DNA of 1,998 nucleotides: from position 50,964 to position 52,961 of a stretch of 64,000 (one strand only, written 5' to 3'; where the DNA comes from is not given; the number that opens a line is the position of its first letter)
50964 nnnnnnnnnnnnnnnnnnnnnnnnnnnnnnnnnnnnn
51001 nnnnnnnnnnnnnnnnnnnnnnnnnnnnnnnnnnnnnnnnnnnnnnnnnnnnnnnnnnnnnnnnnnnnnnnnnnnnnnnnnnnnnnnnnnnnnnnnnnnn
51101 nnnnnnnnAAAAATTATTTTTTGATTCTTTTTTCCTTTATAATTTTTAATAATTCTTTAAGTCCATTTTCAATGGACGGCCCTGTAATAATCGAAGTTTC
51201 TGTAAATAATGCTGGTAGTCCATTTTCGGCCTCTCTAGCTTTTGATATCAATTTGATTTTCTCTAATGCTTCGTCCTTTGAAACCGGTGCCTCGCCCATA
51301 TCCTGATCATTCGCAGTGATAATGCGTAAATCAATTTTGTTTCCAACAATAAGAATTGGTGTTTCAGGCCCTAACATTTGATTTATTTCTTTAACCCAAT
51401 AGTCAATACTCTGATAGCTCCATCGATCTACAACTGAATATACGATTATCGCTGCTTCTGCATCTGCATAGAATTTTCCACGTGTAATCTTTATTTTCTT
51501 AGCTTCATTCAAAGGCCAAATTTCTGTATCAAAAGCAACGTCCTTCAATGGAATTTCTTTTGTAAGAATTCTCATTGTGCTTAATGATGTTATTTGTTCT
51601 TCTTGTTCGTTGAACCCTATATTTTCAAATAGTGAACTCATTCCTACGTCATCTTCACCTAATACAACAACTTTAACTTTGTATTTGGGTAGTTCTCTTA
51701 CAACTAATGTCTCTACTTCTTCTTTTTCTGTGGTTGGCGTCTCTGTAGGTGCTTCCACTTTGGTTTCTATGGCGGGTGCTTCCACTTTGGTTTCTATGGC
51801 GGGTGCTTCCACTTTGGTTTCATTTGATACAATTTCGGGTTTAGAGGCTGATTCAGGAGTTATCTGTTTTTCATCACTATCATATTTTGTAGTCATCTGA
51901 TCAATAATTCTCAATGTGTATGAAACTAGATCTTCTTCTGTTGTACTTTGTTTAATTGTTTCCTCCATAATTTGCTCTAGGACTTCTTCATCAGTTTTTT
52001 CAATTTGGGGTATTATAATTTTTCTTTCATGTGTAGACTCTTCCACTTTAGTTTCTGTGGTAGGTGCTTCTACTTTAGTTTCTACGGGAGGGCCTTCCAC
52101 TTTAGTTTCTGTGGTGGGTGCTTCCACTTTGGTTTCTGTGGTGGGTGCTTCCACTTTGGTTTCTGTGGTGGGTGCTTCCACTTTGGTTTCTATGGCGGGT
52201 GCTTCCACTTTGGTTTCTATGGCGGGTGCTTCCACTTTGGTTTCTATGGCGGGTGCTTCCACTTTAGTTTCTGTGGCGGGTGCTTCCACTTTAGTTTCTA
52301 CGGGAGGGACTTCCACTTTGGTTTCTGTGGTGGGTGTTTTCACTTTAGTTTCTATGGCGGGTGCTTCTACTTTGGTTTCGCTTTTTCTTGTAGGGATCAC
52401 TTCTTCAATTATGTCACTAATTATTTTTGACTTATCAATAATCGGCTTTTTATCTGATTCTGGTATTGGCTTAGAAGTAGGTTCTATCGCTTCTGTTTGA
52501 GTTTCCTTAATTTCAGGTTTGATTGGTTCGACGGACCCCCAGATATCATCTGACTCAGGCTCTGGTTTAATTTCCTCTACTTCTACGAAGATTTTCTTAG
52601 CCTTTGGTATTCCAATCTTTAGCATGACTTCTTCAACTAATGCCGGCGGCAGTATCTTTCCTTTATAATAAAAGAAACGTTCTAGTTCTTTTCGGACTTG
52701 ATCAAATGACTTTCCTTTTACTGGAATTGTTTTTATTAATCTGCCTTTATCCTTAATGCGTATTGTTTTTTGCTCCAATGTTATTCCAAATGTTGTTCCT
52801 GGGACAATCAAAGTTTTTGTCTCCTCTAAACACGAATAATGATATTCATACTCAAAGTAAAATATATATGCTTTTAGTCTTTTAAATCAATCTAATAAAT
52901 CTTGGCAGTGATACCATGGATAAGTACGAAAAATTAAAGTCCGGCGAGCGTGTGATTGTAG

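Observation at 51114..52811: Ras-like GTPase domain with P-loop Lys replaced by Met, fused to an in-frame 27-nt tandem-repeat (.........)n linker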

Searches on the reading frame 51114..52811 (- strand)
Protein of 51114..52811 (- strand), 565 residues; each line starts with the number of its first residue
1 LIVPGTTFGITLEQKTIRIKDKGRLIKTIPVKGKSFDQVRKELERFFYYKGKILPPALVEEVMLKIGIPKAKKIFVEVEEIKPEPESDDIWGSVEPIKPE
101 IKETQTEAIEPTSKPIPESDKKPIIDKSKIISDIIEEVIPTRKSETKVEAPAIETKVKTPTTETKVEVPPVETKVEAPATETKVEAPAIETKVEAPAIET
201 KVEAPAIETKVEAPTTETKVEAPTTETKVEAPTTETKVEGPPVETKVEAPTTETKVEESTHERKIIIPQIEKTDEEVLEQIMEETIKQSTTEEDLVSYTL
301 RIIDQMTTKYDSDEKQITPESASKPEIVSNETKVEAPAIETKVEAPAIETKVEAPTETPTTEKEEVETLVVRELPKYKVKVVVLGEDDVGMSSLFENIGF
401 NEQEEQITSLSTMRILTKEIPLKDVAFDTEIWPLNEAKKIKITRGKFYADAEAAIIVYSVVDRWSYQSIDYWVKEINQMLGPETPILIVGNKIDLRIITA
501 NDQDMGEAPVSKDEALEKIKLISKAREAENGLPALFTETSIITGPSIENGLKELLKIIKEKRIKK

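Call 4: search_protein_families(library=pfam, proteins=[window:51114-52811:-], max_evalue=1)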
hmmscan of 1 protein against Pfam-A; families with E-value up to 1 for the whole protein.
window:51114-52811:- (565 aa): 5 families
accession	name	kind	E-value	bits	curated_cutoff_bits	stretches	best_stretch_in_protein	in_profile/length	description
PF00071.28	Ras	-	5.9e-18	65.4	21.6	1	380-558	1-160/162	Ras family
PF08477.19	Roc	-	1.3e-13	51.7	27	1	380-494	1-119/119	Ras of Complex, Roc, domain of DAPkinase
PF00025.27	Arf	-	2.2e-07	31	22.3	1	376-555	12-171/174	ADP-ribosylation factor family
PF22636.2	FlK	-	0.017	15.7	27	1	221-266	55-100/103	Fluoroacetyl-CoA-specific thioesterase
PF18446.7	DUF5611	-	0.13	13.4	25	1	272-335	12-76/102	Domain of unknown function (DUF5611)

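Call 5: search_protein_families(library=ncbifam, proteins=[window:51114-52811:-], max_evalue=1)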
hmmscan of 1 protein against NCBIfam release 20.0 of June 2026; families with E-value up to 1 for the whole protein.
window:51114-52811:- (565 aa): 2 families
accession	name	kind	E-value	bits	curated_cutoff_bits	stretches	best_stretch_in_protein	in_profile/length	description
TIGR00231.1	small_GTP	domain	4.6e-10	39.5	42.5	1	377-521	2-144/164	GTP-binding protein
NF002703.0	PRK02507.1-1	subfamily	0.77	9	526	1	261-352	78-169/447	proton extrusion protein PcxA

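Call 7: find_homologous_proteins(query=window:51114-52811:-)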
Query window:51114-52811:- (565 aa): 9 proteins with E <= 0.001 among 8000 candidates.
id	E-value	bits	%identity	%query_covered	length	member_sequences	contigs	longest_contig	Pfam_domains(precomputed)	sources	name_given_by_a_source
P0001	0.0e+0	1151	100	100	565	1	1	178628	PF00025.28,PF08477.20,PF00071.29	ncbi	-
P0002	2.8e-189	648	59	100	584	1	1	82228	PF00025.28,PF08477.20,PF00071.29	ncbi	-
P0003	2.9e-36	144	34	32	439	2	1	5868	PF08477.20,PF00071.29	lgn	-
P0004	5.1e-36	143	35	38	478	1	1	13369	PF08477.20,PF00071.29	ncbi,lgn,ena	-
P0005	2.6e-28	117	66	21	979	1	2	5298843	PF10150.15,PF00575.30,PF20833.3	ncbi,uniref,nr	ncbi:ribonuclease E [Agarivorans sp. B2Z047]|uniref:ribonuclease E n=1 Tax=Agarivorans sp. B2Z047 Ta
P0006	1.6e-19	88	50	27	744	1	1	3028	PF00575.30,PF23459.2,PF21710.4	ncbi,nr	ncbi:MAG: 30S ribosomal protein S1 [Chlorobi bacterium]|nr:30S ribosomal protein S1 [Chlorobiota bac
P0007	3.4e-11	61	62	14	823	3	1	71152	PF10150.15,PF00575.30,PF20833.3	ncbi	ncbi:ribonuclease E, partial [Agarivorans albus]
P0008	3.3e-6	44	74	3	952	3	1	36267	-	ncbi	-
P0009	6.3e-4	37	-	-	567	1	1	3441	PF03993.18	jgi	jgi:hypothetical protein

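Call 10: find_encoding_contigs(protein=P0001, flank=10000, max_places=3)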
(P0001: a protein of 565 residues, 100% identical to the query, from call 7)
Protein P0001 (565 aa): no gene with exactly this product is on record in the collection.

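Call 11: find_encoding_contigs(protein=P0002, flank=10000, max_places=3)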
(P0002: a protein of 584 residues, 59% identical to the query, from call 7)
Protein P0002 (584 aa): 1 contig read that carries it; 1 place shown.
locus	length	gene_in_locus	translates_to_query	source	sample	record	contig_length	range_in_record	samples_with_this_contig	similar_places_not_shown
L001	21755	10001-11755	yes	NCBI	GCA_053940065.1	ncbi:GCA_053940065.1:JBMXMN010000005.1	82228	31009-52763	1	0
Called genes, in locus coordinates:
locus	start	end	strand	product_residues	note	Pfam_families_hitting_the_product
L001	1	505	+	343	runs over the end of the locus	-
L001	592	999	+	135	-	PF03259:Robl_LC7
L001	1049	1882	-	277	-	PF01978:TrmB (faint)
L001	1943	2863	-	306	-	PF10977:DUF2797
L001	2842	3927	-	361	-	PF04055:Radical_SAM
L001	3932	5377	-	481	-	-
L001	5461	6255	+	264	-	PF01841:Transglut_core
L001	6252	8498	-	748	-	PF01978:TrmB, PF02082:Rrf2 (faint), PF12802:MarR_2 (faint)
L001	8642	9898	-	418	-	PF01545:Cation_efflux, PF16916:ZT_dimer, PF02579:Nitro_FeMo-Co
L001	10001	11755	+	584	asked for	PF00025:Arf, PF00071:Ras, PF08477:Roc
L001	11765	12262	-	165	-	-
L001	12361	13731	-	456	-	PF00890:FAD_binding_2 (faint), PF01134:GIDA (weak), PF01266:DAO (faint), PF01494:FAD_binding_3 (faint), PF12831:FAD_oxidored, PF13450:NAD_binding_8 (faint), PF22578:GGR_cat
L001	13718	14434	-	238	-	PF01978:TrmB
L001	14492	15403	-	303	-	PF00491:Arginase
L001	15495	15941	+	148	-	PF04062:P21-Arc (faint)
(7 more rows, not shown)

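Call 34: list_cluster_members(proteins=[window:51114-52811:-, window:49116-50516:+, window:52916-54175:+, window:48442-49140:+, window:47484-48395:+, window:43240-44715:-, window:27787-29550:-, window:32371-33984:+])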
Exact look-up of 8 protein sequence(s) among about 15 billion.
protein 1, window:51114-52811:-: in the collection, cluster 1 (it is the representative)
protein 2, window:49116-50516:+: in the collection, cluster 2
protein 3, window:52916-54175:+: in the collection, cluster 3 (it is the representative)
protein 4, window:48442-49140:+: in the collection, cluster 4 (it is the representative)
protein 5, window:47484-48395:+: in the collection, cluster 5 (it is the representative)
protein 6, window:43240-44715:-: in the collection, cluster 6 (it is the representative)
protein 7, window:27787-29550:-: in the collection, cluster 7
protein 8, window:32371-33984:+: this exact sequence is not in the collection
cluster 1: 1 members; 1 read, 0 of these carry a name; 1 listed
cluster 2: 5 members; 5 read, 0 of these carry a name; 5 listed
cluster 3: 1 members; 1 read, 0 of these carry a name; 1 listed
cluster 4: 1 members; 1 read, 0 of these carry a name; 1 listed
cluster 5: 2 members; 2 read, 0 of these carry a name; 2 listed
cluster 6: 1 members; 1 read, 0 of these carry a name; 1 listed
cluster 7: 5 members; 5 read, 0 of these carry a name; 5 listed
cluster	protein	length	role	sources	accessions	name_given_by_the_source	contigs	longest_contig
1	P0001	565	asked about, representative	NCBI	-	-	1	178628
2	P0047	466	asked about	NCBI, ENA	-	-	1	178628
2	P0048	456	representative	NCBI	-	-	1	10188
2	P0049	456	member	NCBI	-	-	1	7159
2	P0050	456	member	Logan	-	-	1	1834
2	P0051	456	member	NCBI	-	-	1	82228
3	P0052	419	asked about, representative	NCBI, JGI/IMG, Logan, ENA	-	-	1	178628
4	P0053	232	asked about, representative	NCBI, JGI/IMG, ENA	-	-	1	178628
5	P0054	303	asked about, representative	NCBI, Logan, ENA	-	-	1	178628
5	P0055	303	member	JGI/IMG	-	-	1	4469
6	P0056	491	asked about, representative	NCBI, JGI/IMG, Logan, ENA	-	-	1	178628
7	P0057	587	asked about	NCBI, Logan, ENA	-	-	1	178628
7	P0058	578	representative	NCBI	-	-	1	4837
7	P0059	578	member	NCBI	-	-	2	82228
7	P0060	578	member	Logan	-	-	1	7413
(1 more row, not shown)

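Call 35: predict_structure(alignment_id=A3)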
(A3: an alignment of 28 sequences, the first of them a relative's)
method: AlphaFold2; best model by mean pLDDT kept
length: 565 residues; sequences in the alignment: 28
mean_pLDDT: 67.6   pTM: 0.45
mean pLDDT of the five models: 67.6, 67.2, 66.7, 65.4, 62.7
residues with pLDDT >= 90: 200; 70-90: 62; 50-70: 81; < 50: 222
segments of 3 or more residues with pLDDT < 50: 78-84, 106-109, 133-150, 153-155, 157-159, 161-168, 173-180, 184-186, 189-194, 197-204, 206-212, 215-221, 224-231, 233-241, 243-278, 284-286, 288-290, 293-295, 305-345, 347-354, 356-359, 361-363
pLDDT, mean of each block of 10 residues (from residue 1): 90 92 92 93 94 90 93 68 48 49 46 51 53 47 42 47 47 47 48 47 47 44 43 40 41 34 38 45 48 53 51 40 37 39 43 48 51 88 93 85 92 94 94 95 95 97 95 98 97 88 76 96 96 94 79 95 88
secondary structure, 60 per line:
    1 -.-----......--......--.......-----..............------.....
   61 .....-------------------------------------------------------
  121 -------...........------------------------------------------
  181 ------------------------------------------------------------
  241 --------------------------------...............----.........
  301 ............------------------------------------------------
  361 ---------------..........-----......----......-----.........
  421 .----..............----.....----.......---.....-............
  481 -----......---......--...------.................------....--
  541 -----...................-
elements in order (helices of 4 or more, strands of 3 or more residues): E8-13 E16-21 E24-30 H36-49 H56-65 H128-138 H273-287 H292-312 E376-385 H391-396 E401-406 E412-421 E426-433 H434-439 H444-448 E453-459 H463-467 H469-480 E486-491 H495-500 H512-528 E535-538 H546-564

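Call 44: fold_search(model_id=the predicted structure, library=pdb)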
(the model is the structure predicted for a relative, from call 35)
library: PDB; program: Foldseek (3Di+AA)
matches with E <= 10: 1931; with E <= 0.001: 1598
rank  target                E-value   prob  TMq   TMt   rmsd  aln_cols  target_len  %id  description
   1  1z0i                  2.9e-11  1.00  0.24  0.82   5.3       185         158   32  GDP-Bound Rab21 GTPase (released 2005-07-26)
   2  5ub8                  3.7e-11  1.00  0.24  0.70   6.3       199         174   22  Crystal structure of YPT31, a Rab family GTPase from Candida albicans, in complex with GDP and Zn(II) (released 2017-01-11)
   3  4ojk_A                5.6e-11  1.00  0.27  0.81   5.1       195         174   24  Structure of the cGMP Dependent Protein Kinase II and Rab11b Complex (released 2014-08-06)
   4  5xr4_B                5.6e-11  1.00  0.26  0.79   5.2       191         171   25  Crystal structure of RabA1a in complex with GDP (released 2018-06-13)
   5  1z08_C                6.0e-11  1.00  0.25  0.77   5.2       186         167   30  GppNHp-Bound Rab21 Q53G mutant GTPase (released 2005-07-26)
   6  1z08_A                9.7e-11  1.00  0.24  0.79   5.5       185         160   32  GppNHp-Bound Rab21 Q53G mutant GTPase (released 2005-07-26)
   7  7ezb_A                1.0e-10  1.00  0.26  0.80   4.4       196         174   24  Thorarchaeota Rab bound to GDP (released 2022-06-08)
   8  1z08_B                1.1e-10  1.00  0.24  0.78   5.7       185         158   32  GppNHp-Bound Rab21 Q53G mutant GTPase (released 2005-07-26)
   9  5fi1_B                1.2e-10  1.00  0.25  0.73   6.1       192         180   19  Crystal Structure of the P-Rex1 DH/PH tandem in complex with Cdc42 (released 2016-04-20)
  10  1yzt_B                1.5e-10  1.00  0.24  0.80   5.3       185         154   30  GppNHp-Bound Rab21 GTPase at 2.05 A Resolution (released 2005-07-26)
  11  1tu4_D                1.5e-10  1.00  0.25  0.76   4.5       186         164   26  Crystal Structure of Rab5-GDP Complex (released 2004-10-05)
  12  1vg9_D                1.7e-10  1.00  0.25  0.74   5.3       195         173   21  The crystal structures of the REP-1 protein in complex with C-terminally truncated Rab7 protein (released 2004-07-20)
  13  1yzt_A                1.9e-10  1.00  0.24  0.81   5.4       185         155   31  GppNHp-Bound Rab21 GTPase at 2.05 A Resolution (released 2005-07-26)
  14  8xtu                  1.9e-10  1.00  0.22  0.73   7.8       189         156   21  Crystal Structure of Rab5b GTPase domain from Leishmania donovani in complex with GDP (released 2025-01-15)
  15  1z08_D                2.0e-10  1.00  0.25  0.79   5.2       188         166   30  GppNHp-Bound Rab21 Q53G mutant GTPase (released 2005-07-26)
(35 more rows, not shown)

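Call 79: search_protein_families(library=padloc, proteins=[window:51114-52811:-], max_evalue=0.01)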
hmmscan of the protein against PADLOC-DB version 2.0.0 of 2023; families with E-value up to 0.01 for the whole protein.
window:51114-52811:- (565 aa): 0 families

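Call 80: search_protein_families(library=phrogs, proteins=[window:51114-52811:-], max_evalue=0.01)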
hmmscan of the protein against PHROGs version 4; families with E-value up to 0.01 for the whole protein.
window:51114-52811:- (565 aa): 0 families
